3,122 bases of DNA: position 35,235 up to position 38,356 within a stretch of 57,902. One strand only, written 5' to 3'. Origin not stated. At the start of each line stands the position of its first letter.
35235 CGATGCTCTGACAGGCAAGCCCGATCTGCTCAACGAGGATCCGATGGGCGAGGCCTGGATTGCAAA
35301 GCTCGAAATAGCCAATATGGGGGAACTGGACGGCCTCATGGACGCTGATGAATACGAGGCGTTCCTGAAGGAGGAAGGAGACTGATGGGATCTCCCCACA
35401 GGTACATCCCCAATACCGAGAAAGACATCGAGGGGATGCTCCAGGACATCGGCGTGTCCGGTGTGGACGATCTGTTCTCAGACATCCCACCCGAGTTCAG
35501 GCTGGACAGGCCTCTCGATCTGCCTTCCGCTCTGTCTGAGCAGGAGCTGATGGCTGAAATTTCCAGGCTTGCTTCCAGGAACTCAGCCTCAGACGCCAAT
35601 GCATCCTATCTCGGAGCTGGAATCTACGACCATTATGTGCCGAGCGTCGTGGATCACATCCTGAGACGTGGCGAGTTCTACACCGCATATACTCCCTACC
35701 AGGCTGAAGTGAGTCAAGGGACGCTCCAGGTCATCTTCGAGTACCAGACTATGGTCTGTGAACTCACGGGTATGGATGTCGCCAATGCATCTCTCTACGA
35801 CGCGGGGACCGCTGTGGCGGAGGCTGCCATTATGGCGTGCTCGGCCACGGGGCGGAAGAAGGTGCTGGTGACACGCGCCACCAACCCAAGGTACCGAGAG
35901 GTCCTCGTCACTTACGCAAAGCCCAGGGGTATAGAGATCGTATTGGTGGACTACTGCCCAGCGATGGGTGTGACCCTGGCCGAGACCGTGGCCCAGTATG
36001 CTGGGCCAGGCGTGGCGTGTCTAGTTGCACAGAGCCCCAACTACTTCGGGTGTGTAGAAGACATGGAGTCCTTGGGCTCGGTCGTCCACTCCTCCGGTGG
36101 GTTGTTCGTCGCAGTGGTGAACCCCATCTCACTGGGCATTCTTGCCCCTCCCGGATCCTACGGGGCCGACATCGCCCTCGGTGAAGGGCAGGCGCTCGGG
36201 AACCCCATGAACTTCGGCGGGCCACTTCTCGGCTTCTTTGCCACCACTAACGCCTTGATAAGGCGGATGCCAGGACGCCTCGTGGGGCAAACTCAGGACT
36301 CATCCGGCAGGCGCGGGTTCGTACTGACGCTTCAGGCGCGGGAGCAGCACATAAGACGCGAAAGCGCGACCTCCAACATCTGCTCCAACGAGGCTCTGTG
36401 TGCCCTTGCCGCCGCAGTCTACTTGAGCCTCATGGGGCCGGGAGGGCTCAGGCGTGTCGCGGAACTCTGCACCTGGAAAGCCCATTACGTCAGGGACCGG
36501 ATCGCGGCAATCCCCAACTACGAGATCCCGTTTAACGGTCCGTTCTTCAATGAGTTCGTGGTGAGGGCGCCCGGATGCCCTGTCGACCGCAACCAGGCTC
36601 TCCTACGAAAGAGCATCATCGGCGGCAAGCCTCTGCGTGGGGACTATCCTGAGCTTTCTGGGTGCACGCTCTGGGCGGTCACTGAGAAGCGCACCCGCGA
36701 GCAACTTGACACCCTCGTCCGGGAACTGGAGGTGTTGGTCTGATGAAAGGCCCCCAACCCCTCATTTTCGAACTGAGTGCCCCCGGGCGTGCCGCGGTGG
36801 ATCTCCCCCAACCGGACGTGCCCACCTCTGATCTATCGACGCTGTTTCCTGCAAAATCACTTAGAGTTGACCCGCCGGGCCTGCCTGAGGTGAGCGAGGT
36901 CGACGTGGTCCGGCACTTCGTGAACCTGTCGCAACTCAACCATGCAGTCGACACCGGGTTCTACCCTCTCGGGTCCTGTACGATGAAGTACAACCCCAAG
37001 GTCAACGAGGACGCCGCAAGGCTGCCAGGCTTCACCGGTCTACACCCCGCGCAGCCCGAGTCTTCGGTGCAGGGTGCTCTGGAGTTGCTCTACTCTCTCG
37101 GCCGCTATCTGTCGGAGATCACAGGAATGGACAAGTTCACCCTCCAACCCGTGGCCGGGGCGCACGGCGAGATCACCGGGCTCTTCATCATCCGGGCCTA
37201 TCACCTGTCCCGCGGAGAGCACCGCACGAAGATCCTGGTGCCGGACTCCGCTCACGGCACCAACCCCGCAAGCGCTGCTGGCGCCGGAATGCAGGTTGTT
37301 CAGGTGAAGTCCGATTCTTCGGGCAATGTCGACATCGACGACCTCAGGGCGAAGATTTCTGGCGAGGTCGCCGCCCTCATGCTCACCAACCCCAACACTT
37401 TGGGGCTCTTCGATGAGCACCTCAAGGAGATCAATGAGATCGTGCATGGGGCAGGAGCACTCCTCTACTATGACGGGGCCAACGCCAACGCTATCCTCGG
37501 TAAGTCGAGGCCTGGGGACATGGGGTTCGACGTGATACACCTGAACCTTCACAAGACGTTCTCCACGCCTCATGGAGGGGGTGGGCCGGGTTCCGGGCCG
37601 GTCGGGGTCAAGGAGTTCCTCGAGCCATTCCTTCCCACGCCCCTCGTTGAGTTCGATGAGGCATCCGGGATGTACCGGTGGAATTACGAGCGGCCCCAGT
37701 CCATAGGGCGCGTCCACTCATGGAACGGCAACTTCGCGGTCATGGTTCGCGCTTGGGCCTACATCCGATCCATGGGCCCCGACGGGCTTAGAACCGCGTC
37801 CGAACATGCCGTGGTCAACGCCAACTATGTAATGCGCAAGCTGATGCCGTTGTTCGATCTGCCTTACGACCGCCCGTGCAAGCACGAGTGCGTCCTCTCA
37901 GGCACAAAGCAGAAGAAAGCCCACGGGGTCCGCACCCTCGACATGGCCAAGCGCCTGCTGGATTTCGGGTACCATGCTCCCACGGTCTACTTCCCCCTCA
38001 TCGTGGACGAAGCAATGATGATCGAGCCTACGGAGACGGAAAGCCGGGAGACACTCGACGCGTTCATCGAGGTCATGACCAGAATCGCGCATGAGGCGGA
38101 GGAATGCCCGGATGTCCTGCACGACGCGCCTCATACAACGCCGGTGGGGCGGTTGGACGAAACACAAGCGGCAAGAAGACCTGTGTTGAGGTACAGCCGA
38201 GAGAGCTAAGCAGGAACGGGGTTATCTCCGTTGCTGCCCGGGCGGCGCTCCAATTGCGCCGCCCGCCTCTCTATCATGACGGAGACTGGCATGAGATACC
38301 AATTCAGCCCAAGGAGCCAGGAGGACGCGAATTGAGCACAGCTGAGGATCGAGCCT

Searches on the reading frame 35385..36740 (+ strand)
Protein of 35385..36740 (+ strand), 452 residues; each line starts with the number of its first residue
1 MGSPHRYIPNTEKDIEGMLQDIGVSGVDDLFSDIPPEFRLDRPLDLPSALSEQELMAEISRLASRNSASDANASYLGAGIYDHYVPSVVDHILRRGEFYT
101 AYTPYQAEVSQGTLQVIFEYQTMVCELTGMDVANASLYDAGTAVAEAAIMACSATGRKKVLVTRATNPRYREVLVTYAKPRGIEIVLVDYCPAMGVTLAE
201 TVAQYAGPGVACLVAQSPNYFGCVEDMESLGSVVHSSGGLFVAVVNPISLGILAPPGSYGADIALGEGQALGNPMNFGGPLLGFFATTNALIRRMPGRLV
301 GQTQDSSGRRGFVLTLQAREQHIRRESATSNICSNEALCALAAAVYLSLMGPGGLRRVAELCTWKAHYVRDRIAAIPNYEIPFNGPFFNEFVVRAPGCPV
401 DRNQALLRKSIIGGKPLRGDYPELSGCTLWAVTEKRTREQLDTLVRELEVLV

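Call 23: search_protein_families(library=ncbifam, proteins=[window:35385-36740:+], max_evalue=0.001)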
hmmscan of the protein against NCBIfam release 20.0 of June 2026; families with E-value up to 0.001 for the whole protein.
window:35385-36740:+ (452 aa): 4 families
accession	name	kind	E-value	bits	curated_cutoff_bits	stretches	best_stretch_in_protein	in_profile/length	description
NF001696.0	PRK00451.1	equivalog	5.3e-191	635.4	364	1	5-449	2-443/447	aminomethyl-transferring glycine dehydrogenase subunit GcvPA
TIGR00461.1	gcvP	equivalog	6.4e-83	279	859.2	1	7-360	2-345/939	aminomethyl-transferring glycine dehydrogenase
NF003346.0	PRK04366.1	equivalog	1.3e-25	90.1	441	1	32-449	37-449/487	aminomethyl-transferring glycine dehydrogenase subunit GcvPB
NF006538.0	PRK09028.1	equivalog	0.00016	20.4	655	1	116-265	63-203/396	cystathionine beta-lyase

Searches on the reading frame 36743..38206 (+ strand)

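Call 23: search_protein_families(library=ncbifam, proteins=[window:36743-38206:+], max_evalue=0.001)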
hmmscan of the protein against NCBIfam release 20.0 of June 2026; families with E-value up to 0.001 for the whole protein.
window:36743-38206:+ (488 aa): 8 families
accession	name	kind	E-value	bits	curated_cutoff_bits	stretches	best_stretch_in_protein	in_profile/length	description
NF003346.0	PRK04366.1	equivalog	2.5e-231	768.5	441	1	4-484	8-487/487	aminomethyl-transferring glycine dehydrogenase subunit GcvPB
TIGR00461.1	gcvP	equivalog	4.9e-123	411.8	859.2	1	51-454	467-870/939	aminomethyl-transferring glycine dehydrogenase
NF001696.0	PRK00451.1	equivalog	3.3e-25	88.9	364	1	48-448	45-445/447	aminomethyl-transferring glycine dehydrogenase subunit GcvPA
TIGR03812.1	tyr_de_CO2_Arch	equivalog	0.00014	20.8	299.4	0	139-246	85-192/375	tyrosine decarboxylase MfnA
NF000586.1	PRK00011.1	subfamily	0.00034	19.5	335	1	126-279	74-227/404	serine hydroxymethyltransferase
TIGR03402.1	FeS_nifS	equivalog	0.00043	19.2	530.75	1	181-248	109-176/379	cysteine desulfurase NifS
TIGR03947.1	viomycin_VioD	equivalog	0.00055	18.9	390.9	1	140-278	75-215/359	capreomycidine synthase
TIGR01979.1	sufS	subfamily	0.00084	18.3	475.1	0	177-278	130-227/403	SufS family cysteine desulfurase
